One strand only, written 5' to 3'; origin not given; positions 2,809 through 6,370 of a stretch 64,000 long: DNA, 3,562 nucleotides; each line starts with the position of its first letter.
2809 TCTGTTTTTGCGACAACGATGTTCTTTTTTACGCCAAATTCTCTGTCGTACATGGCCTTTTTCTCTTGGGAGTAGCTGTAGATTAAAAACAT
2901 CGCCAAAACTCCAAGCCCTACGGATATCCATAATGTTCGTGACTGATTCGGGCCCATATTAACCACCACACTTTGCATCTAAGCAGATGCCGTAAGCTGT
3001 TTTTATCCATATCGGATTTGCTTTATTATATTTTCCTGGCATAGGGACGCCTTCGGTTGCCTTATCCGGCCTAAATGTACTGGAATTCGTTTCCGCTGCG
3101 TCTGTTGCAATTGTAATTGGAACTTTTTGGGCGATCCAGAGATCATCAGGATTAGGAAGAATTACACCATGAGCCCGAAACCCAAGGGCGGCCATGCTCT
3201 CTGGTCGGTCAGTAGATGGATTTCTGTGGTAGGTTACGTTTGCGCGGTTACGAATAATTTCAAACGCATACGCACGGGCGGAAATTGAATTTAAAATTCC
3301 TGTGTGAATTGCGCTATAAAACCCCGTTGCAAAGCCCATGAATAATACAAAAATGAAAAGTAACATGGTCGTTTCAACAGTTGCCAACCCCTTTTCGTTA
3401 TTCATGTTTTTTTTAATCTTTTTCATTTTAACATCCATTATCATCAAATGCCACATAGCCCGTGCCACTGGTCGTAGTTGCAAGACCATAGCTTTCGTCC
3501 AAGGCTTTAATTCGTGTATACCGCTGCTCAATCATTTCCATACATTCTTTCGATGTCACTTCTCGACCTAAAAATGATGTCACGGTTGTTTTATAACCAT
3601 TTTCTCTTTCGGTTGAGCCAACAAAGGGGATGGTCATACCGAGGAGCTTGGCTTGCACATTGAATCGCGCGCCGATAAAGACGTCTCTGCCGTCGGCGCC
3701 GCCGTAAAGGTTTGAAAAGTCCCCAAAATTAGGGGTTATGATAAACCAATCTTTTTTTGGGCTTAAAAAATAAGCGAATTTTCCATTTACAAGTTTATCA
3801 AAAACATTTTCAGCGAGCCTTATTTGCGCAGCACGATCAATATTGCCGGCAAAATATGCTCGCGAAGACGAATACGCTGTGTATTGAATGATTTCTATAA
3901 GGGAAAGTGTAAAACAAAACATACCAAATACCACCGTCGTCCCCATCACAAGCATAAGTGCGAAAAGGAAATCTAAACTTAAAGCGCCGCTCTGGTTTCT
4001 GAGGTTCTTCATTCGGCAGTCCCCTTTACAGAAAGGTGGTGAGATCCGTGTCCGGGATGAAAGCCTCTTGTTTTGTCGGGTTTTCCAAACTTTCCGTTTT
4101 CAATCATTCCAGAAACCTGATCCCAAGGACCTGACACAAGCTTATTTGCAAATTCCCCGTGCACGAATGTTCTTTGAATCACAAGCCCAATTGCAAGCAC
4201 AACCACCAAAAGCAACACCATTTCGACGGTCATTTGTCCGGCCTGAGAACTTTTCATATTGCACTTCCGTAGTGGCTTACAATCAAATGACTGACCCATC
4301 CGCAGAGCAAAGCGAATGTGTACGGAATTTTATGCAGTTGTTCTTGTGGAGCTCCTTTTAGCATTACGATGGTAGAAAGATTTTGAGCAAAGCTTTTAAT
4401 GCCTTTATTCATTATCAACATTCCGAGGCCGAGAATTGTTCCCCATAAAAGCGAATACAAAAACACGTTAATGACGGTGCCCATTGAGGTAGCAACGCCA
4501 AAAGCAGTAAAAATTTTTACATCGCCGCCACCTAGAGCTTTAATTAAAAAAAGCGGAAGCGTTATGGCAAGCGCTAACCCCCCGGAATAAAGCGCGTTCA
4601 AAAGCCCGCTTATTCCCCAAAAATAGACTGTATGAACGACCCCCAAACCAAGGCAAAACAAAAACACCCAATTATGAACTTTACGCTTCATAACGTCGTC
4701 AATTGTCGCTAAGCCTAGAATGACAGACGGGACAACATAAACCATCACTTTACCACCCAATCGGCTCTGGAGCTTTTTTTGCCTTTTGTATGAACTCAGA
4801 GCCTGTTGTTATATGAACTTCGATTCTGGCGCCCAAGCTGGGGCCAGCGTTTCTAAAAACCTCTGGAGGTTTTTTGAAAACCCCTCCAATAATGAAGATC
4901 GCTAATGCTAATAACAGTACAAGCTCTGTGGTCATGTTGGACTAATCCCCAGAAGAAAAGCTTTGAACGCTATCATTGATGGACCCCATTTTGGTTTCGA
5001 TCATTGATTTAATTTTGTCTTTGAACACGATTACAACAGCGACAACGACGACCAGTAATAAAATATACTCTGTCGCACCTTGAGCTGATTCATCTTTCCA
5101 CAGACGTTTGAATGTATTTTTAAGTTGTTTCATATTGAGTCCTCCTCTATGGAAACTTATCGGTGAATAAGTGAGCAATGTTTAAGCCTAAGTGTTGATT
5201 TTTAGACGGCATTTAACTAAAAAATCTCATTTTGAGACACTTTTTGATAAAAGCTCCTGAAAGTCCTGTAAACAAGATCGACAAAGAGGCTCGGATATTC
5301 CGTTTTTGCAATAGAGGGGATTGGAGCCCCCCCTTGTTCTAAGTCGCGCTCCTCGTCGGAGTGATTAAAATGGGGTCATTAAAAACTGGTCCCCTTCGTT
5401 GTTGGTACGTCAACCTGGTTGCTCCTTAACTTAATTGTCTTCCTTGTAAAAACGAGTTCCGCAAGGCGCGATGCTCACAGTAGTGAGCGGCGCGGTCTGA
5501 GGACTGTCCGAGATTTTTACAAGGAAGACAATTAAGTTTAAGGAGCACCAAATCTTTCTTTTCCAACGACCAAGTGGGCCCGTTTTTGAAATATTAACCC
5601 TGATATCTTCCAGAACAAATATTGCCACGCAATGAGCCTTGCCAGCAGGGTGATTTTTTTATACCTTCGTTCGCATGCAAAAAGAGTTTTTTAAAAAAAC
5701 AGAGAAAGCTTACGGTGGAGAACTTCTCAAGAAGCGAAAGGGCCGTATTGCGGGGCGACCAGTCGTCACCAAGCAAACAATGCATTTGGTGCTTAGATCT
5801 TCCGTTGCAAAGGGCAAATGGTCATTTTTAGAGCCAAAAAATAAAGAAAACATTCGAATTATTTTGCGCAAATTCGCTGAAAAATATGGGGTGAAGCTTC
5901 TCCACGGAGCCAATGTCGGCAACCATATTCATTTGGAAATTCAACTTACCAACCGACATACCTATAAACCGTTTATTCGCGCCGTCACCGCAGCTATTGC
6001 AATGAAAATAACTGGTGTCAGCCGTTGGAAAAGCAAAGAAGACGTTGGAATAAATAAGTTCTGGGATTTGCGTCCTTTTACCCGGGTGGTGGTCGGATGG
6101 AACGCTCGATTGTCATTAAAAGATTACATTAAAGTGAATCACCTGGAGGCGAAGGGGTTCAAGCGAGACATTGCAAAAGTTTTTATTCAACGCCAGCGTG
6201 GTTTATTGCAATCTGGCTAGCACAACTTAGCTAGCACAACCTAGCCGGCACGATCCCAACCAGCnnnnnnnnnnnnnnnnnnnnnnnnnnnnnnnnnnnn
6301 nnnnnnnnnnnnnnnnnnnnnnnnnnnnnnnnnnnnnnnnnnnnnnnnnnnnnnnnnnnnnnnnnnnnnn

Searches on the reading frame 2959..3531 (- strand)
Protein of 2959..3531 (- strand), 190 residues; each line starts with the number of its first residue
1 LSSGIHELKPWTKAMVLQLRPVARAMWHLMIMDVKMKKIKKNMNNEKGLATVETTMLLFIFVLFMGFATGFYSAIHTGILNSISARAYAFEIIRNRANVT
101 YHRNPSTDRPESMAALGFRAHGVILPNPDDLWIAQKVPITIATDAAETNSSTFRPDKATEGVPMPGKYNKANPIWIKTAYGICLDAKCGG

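Call 3: search_protein_families(library=pfam, proteins=[window:2959-3531:-], max_evalue=0.1)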
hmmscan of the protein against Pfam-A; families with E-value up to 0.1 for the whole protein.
window:2959-3531:- (190 aa): 1 family
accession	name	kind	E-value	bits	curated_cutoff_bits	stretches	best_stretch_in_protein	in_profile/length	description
PF25140.1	PGAP1_TMD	-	0.024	14.4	25.3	1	23-103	61-143/324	GPI inositol-deacylase transmembrane domain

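Call 4: search_protein_families(library=ncbifam, proteins=[window:2959-3531:-], max_evalue=0.1)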
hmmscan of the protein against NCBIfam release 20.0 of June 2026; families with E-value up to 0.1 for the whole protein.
window:2959-3531:- (190 aa): 2 families
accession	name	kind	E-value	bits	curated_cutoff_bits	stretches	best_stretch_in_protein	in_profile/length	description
NF005124.0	PRK06558.1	equivalog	0.0011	18.8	127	1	11-78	54-113/159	V-type ATP synthase subunit K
NF042931.1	SAG1386_EF1546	equivalog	0.055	13.5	80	1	29-81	5-58/158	SAG1386/EF1546 family surface-associated protein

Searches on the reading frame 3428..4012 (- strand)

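Call 3: search_protein_families(library=pfam, proteins=[window:3428-4012:-], max_evalue=0.1)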
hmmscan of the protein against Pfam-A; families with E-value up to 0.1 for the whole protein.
window:3428-4012:- (194 aa): 0 families

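Call 4: search_protein_families(library=ncbifam, proteins=[window:3428-4012:-], max_evalue=0.1)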
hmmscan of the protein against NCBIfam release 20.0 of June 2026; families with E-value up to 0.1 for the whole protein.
window:3428-4012:- (194 aa): 1 family
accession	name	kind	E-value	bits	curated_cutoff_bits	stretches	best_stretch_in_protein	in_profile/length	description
NF007360.0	PRK09856.1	equivalog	0.041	13.4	305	1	119-188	52-118/276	fructoselysine 3-epimerase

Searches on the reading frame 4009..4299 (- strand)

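Call 3: search_protein_families(library=pfam, proteins=[window:4009-4299:-], max_evalue=0.1)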
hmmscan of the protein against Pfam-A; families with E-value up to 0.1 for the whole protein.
window:4009-4299:- (96 aa): 1 family
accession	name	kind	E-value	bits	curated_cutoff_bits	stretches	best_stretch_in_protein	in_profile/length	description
PF16982.10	Flp1_like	-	0.041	13.8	33.5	1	21-41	8-26/49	Putative Flagellin, Flp1-like, domain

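Call 4: search_protein_families(library=ncbifam, proteins=[window:4009-4299:-], max_evalue=0.1)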
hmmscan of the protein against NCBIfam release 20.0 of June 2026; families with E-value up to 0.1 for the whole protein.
window:4009-4299:- (96 aa): 0 families

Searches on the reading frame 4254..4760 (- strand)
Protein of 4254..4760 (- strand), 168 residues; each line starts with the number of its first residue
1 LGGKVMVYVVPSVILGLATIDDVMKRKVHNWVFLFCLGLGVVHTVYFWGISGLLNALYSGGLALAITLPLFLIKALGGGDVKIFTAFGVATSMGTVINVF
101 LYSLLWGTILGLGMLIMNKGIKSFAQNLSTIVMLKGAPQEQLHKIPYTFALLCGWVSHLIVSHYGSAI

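Call 3: search_protein_families(library=pfam, proteins=[window:4254-4760:-], max_evalue=0.1)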
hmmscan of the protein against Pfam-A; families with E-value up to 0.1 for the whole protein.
window:4254-4760:- (168 aa): 1 family
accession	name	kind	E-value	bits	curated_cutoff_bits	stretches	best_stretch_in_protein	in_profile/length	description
PF01478.23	Peptidase_A24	-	1.5e-12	48.3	26.5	1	13-112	5-104/104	Type IV leader peptidase family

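Call 4: search_protein_families(library=ncbifam, proteins=[window:4254-4760:-], max_evalue=0.1)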
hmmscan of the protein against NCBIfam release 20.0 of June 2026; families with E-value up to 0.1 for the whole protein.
window:4254-4760:- (168 aa): 2 families
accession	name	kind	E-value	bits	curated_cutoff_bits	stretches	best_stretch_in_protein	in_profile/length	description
NF053826.1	PrePilPeptEppA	equivalog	6.3e-06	25.8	450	1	6-96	4-88/334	prepilin peptidase EppA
NF040695.1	FlaK_Arch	equivalog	0.028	14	330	1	7-94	2-93/230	preflagellin peptidase FlaK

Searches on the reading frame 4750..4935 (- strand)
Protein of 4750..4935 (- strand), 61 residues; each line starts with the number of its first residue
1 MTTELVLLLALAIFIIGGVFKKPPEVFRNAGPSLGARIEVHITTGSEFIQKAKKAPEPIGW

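Call 3: search_protein_families(library=pfam, proteins=[window:4750-4935:-], max_evalue=0.1)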
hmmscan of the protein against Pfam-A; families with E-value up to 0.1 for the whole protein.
window:4750-4935:- (61 aa): 0 families

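Call 4: search_protein_families(library=ncbifam, proteins=[window:4750-4935:-], max_evalue=0.1)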
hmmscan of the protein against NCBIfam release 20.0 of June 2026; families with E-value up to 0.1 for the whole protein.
window:4750-4935:- (61 aa): 1 family
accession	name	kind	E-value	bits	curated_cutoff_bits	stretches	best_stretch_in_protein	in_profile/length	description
NF000023.1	qac_SMR_C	exception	0.074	13.2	200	1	6-43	5-42/107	quaternary ammonium compound efflux SMR transporter QacC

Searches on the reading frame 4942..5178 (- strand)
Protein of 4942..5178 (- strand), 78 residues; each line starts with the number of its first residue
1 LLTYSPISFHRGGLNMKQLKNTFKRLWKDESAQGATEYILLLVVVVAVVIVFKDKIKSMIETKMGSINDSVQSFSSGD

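Call 3: search_protein_families(library=pfam, proteins=[window:4942-5178:-], max_evalue=0.1)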
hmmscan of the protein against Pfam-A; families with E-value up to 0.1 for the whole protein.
window:4942-5178:- (78 aa): 2 families
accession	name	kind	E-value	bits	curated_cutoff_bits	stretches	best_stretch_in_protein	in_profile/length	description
PF16982.10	Flp1_like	-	2.2e-12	46.7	33.5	1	25-71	1-47/49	Putative Flagellin, Flp1-like, domain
PF04964.19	Flp_Fap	-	0.00079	19.6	32.2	1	27-70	2-45/46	Flp/Fap pilin component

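Call 4: search_protein_families(library=ncbifam, proteins=[window:4942-5178:-], max_evalue=0.1)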
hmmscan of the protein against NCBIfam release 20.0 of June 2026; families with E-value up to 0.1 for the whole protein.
window:4942-5178:- (78 aa): 0 families

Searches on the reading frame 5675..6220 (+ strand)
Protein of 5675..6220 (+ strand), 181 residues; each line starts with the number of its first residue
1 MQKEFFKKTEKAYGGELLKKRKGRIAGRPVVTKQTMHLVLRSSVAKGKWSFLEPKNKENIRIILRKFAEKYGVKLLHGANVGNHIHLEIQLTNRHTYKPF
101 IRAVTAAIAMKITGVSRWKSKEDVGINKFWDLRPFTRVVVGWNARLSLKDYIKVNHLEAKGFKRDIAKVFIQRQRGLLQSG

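Call 3: search_protein_families(library=pfam, proteins=[window:5675-6220:+], max_evalue=0.1)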
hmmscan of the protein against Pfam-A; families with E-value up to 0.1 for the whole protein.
window:5675-6220:+ (181 aa): 2 families
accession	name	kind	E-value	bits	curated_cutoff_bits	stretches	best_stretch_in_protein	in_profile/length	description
PF01797.21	Y1_Tnp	-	9.1e-07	29.5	23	1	31-153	2-119/121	Transposase IS200 like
PF25003.1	DUF7781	-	0.0067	16.4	25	1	34-149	43-140/173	Domain of unknown function (DUF7781)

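Call 4: search_protein_families(library=ncbifam, proteins=[window:5675-6220:+], max_evalue=0.1)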
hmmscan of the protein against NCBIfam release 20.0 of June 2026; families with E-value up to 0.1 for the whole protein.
window:5675-6220:+ (181 aa): 3 families
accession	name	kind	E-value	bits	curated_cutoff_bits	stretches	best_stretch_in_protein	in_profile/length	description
NF033573.1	transpos_IS200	equivalog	2.3e-06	27.9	55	1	30-152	7-124/126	IS200/IS605 family transposase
NF047646.1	REP_Tyr_transpos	equivalog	0.0018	18.2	80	1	43-159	17-134/146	REP-associated tyrosine transposase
NF002848.0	PRK03103.1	subfamily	0.05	12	381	1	56-169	263-373/410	DNA polymerase IV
